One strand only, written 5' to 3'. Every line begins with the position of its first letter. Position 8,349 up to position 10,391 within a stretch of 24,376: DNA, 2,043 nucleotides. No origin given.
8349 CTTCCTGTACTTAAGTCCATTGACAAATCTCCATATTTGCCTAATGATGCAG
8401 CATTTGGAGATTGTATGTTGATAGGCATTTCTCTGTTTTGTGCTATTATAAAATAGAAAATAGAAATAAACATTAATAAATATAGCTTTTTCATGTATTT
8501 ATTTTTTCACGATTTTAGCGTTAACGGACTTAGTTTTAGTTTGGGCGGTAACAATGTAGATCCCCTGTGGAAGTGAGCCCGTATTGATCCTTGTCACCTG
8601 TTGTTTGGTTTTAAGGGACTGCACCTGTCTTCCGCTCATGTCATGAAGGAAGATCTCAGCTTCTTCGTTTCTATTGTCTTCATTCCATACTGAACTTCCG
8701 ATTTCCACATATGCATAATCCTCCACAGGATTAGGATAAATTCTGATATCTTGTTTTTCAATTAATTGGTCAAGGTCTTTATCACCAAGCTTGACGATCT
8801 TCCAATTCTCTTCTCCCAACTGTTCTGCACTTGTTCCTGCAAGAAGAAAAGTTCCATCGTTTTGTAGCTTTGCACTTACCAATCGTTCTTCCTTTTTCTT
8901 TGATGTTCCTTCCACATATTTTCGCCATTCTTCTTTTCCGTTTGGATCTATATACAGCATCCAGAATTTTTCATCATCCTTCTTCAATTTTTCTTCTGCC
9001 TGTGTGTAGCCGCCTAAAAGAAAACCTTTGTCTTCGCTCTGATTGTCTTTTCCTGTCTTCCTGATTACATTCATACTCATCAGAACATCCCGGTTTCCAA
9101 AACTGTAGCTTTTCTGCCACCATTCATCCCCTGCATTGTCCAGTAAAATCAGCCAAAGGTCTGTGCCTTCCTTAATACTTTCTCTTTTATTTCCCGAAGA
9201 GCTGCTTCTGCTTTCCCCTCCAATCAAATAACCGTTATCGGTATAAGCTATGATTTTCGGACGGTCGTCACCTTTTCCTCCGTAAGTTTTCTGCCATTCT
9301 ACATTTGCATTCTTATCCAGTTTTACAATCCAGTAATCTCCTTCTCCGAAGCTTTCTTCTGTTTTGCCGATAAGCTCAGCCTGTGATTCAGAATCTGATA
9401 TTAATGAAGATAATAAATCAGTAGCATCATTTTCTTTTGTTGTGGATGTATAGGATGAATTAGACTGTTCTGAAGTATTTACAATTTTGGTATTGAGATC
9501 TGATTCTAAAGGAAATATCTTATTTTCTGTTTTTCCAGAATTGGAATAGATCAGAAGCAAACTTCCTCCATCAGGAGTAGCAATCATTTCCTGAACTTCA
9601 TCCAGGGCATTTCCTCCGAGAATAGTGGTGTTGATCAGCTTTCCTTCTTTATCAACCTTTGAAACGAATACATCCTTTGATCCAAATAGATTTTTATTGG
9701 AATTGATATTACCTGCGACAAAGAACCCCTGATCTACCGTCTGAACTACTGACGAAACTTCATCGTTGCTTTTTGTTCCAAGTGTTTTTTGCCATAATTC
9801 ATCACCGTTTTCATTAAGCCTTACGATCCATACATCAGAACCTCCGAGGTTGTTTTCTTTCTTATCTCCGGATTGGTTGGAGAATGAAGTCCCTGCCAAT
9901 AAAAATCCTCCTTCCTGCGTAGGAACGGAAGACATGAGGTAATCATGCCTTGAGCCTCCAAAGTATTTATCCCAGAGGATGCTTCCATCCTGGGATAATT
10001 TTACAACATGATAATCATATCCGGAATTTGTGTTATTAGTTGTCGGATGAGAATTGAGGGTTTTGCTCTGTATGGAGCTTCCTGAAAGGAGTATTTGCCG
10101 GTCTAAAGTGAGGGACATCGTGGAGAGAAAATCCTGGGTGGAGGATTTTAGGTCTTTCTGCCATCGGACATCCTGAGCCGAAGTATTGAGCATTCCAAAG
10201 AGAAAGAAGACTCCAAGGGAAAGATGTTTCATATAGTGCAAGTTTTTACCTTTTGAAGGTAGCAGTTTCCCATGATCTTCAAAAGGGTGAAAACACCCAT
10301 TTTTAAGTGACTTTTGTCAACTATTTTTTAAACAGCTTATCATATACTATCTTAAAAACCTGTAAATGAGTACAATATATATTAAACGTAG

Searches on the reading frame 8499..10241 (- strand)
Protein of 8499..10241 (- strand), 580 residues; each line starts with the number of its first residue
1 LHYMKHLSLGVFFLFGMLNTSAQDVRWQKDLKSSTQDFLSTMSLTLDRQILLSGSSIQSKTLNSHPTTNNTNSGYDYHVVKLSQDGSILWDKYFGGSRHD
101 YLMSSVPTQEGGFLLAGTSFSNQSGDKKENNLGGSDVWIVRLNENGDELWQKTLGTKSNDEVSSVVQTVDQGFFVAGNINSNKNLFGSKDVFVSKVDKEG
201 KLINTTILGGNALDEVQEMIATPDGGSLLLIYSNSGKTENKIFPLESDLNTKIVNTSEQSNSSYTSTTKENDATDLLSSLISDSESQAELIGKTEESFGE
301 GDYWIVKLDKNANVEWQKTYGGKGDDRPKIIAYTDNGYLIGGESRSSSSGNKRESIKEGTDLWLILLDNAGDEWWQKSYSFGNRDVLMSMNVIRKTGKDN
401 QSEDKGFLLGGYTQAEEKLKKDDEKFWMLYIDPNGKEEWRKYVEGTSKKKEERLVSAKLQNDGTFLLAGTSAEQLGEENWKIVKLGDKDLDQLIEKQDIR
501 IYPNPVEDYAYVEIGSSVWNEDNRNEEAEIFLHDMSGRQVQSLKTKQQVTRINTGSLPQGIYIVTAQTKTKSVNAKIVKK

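Call 6: search_protein_families(library=pfam, proteins=[window:8499-10241:-], max_evalue=1)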
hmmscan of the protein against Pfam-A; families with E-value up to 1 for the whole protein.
window:8499-10241:- (580 aa): 3 families
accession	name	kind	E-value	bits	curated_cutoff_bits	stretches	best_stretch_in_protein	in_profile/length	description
PF18962.6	Por_Secre_tail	-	1.1e-11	45.2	27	1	501-578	1-74/75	Secretion system C-terminal sorting domain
PF13360.13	PQQ_2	-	0.0049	17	27.6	1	20-181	50-169/233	Outer membrane protein assembly factor BamB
PF17164.10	DUF5122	-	0.0093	16.7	27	0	68-88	12-32/36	Domain of unknown function (DUF5122) beta-propeller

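Call 7: search_protein_families(library=ncbifam, proteins=[window:8499-10241:-], max_evalue=1)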
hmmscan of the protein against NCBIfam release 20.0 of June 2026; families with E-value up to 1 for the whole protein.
window:8499-10241:- (580 aa): 6 families
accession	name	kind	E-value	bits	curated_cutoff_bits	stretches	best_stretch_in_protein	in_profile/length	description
NF047494.1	Lepto_SBBP_lipo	equivalog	2.6e-11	42.9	400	2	69-324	154-423/466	SBBP repeat beta-propeller lipoprotein, LipL53 family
TIGR04183.1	Por_Secre_tail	domain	8.1e-11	41.8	23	1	501-580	1-72/72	T9SS type A sorting domain-containing protein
NF052644.1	T9SS_DNase_Rie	equivalog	3e-05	23.5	260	1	525-580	197-251/251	T9SS-dependent surface endonuclease, AS87_RS02955 family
NF050177.1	TapA_OM_Porphy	equivalog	5.3e-05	22.1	500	1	491-578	463-542/544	TapA/TapC family T9SS-dependent outer membrane protein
TIGR02608.1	delta_60_rpt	domain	0.00054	19.8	76.5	0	453-479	2-28/55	delta-60 repeat domain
NF033708.1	T9SS_Cterm_ChiA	domain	0.17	11.8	40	1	529-578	3-53/55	T9SS sorting signal type C domain-containing protein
